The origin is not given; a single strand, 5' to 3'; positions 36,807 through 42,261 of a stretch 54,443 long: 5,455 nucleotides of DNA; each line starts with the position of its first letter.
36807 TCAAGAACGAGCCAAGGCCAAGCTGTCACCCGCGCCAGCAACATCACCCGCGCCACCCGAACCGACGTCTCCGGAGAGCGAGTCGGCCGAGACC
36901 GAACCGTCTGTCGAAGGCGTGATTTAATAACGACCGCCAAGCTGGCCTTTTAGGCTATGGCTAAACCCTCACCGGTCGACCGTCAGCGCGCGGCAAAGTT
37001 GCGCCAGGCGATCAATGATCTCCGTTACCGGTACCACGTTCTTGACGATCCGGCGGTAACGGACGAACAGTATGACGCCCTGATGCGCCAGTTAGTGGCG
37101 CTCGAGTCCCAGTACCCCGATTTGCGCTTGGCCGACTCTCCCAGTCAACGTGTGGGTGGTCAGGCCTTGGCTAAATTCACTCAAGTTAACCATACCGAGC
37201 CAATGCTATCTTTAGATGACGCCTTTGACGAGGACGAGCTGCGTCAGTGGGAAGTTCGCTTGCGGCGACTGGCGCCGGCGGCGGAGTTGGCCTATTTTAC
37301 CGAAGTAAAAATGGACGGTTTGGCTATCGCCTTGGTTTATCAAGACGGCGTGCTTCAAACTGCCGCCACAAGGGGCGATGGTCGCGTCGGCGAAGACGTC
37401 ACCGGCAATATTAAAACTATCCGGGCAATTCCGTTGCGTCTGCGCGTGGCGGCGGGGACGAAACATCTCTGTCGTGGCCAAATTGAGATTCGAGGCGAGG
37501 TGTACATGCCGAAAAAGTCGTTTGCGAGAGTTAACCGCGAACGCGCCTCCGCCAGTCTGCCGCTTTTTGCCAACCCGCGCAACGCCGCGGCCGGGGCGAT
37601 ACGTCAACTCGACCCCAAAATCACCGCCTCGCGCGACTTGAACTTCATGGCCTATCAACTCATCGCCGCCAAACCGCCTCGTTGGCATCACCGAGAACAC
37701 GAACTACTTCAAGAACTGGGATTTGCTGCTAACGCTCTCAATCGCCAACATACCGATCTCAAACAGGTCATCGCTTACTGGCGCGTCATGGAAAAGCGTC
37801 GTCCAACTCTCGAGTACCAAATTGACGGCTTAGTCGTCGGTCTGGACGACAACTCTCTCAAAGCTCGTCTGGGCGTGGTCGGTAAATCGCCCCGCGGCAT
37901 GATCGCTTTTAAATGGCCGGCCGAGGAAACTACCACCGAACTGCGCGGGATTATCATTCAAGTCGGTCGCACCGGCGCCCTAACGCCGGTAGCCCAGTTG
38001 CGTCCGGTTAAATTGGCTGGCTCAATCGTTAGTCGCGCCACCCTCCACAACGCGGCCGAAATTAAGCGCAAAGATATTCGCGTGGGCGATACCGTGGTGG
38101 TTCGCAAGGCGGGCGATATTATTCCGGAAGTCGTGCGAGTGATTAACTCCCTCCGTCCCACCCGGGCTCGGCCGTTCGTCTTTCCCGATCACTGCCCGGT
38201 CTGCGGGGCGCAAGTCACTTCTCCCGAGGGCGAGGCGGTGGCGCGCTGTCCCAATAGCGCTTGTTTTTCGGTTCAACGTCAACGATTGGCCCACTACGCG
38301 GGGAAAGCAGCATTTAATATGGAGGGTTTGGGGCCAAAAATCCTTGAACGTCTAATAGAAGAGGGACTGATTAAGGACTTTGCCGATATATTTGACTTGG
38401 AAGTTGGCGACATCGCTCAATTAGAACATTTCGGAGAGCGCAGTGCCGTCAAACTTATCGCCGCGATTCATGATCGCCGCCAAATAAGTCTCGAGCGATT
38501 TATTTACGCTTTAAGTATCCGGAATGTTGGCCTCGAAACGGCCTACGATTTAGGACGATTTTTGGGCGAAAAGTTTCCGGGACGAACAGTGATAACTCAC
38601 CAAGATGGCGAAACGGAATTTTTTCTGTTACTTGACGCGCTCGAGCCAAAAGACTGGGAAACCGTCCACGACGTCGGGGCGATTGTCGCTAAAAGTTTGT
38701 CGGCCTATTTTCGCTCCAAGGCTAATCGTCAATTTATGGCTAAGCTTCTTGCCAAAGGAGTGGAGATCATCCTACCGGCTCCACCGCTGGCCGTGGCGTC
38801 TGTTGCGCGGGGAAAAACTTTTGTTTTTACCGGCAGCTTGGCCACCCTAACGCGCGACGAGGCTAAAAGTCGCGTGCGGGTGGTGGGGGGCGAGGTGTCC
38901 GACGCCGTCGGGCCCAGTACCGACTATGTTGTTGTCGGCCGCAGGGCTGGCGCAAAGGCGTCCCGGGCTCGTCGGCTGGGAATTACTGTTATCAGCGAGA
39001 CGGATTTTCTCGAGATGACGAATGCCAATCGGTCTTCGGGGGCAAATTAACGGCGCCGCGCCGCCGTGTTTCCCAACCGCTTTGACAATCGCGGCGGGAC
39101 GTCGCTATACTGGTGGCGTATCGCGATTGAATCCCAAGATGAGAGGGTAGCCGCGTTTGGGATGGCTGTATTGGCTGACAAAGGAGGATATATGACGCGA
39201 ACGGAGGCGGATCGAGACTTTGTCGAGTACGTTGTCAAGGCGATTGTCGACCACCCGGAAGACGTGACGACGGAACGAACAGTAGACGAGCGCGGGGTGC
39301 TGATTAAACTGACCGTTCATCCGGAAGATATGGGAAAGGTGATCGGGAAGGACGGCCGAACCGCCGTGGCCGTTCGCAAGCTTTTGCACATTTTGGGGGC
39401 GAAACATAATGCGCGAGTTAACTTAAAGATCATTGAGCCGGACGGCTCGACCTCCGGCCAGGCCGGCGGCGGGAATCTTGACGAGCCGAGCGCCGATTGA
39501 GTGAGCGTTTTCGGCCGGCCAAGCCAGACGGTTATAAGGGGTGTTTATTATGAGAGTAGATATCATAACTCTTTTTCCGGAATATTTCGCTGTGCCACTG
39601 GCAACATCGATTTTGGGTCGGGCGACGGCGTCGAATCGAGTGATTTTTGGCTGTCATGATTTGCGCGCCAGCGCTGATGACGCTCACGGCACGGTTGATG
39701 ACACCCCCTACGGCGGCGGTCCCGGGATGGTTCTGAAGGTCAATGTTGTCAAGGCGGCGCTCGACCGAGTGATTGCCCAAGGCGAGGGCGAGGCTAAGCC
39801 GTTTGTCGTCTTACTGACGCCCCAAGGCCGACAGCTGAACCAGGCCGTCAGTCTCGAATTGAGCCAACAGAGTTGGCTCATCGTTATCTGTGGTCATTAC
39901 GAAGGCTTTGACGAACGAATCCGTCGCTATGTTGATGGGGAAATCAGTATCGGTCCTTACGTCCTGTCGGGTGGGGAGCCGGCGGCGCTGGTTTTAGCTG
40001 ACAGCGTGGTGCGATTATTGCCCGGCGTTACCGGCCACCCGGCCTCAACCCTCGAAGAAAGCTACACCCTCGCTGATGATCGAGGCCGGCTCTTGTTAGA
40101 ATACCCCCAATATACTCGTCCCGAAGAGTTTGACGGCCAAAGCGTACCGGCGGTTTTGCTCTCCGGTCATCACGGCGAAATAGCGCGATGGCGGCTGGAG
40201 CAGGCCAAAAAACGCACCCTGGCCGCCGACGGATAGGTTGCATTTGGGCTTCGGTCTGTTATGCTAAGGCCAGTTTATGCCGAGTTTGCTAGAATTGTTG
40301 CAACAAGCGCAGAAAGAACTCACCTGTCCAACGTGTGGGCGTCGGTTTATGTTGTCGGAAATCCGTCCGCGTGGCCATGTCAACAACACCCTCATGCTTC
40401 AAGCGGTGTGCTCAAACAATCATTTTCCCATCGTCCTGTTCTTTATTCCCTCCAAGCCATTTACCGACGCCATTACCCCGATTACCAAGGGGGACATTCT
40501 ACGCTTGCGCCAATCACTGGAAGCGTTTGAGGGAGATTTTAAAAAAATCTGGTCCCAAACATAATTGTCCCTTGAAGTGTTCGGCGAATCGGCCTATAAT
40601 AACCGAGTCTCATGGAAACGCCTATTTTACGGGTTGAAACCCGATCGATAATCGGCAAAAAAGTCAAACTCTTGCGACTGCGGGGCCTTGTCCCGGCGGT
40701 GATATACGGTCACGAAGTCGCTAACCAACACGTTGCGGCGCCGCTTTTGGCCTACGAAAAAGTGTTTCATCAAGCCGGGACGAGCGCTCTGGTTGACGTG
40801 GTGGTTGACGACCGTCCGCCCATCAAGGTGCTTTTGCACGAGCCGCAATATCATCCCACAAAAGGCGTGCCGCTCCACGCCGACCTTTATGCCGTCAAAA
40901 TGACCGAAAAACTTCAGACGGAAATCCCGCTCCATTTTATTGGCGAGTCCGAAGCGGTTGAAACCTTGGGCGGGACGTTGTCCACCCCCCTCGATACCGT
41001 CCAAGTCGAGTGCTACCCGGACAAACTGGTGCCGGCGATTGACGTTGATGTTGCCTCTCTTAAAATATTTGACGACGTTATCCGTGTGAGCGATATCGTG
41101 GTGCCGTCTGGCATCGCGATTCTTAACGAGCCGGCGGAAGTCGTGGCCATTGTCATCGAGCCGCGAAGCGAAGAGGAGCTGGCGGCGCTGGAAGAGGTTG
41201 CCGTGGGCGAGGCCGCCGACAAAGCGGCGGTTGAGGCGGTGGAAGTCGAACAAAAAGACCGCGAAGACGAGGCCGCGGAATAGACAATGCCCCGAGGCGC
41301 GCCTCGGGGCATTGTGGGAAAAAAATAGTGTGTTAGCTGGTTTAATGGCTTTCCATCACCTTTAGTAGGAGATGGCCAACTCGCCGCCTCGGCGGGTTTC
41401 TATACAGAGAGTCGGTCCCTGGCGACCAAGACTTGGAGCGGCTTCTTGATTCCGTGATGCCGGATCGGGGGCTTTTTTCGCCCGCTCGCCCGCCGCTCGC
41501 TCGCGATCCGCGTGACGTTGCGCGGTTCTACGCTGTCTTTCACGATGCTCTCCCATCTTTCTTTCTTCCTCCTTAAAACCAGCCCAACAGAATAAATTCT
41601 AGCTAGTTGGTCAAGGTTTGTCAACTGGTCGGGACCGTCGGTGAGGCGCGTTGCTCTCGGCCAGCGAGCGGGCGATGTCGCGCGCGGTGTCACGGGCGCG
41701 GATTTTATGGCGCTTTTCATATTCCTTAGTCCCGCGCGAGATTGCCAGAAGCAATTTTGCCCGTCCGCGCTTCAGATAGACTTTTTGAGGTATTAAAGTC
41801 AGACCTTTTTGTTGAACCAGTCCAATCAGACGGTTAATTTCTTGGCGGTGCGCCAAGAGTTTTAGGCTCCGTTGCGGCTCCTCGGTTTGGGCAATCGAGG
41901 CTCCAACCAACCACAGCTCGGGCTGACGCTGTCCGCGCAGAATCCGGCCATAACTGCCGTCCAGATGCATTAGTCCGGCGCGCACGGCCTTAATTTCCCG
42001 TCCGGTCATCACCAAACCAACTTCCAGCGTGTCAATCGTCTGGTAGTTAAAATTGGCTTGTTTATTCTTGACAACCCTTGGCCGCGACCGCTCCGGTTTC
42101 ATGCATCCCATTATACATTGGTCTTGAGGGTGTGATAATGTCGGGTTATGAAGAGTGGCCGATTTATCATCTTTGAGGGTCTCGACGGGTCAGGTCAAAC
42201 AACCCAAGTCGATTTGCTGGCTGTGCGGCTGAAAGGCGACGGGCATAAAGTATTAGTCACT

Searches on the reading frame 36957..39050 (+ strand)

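Call 9: search_protein_families(library=pfam, proteins=[window:36957-39050:+], max_evalue=0.001)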
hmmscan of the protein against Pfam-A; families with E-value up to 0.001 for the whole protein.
window:36957-39050:+ (697 aa): 7 families
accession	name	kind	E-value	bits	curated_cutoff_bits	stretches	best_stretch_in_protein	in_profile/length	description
PF01653.23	DNA_ligase_aden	-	8.6e-83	278.2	27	1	72-323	2-253/253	NAD-dependent DNA ligase adenylation domain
PF03120.22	DNA_ligase_OB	-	1.4e-34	118.2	32.9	1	326-402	1-77/79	NAD-dependent DNA ligase OB-fold domain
PF00533.33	BRCT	-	3.1e-08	34.2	21.3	1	618-686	7-76/78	BRCA1 C Terminus (BRCT) domain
PF03119.21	DNA_ligase_ZBD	-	4.3e-08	33.3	25.8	1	412-436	1-25/27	NAD-dependent DNA ligase C4 zinc finger domain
PF12826.13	HHH_2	-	2.4e-07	31.2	27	0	564-593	34-63/64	Helix-hairpin-helix motif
PF22745.1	Nlig-Ia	-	8.7e-06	26.7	27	1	24-55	18-49/92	DNA ligase-like, N-terminal NAD+-binding domain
PF14520.12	HHH_5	-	1.1e-05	26.3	27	1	455-506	7-57/57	Helix-hairpin-helix domain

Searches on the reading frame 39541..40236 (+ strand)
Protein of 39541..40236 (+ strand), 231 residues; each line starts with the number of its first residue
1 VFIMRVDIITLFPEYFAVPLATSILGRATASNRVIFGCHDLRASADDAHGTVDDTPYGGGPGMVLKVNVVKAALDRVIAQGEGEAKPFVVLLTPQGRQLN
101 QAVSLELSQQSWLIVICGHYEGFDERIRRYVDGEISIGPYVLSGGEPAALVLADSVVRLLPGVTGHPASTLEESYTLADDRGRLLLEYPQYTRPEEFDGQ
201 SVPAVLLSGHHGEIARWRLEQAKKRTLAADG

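Call 35: search_protein_families(library=pfam, proteins=[window:39541-40236:+], max_evalue=0.001)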
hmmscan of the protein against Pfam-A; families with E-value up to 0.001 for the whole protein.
window:39541-40236:+ (231 aa): 1 family
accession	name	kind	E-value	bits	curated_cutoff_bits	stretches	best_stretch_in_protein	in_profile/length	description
PF01746.26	tRNA_m1G_MT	-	1.1e-53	182.3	27.3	1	26-227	2-191/195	tRNA (Guanine-1)-methyltransferase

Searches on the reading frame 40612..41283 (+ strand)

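Call 35: search_protein_families(library=pfam, proteins=[window:40612-41283:+], max_evalue=0.001)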
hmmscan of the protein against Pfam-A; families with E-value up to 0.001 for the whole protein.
window:40612-41283:+ (223 aa): 2 families
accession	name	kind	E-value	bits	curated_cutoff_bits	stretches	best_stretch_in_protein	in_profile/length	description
PF14693.11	Ribosomal_TL5_C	-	2.1e-20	73.3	27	1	100-185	1-84/84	Ribosomal protein TL5, C-terminal domain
PF01386.24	Ribosomal_L25p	-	1.2e-15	58.2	23.6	1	6-92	1-82/82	Ribosomal L25p family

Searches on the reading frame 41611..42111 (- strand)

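Call 35: search_protein_families(library=pfam, proteins=[window:41611-42111:-], max_evalue=0.001)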
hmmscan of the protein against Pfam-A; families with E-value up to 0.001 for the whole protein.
window:41611-42111:- (166 aa): 1 family
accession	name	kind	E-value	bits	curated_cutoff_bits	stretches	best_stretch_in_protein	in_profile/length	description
PF01668.23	SmpB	-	5.4e-37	127.3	27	1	13-150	1-141/143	SmpB protein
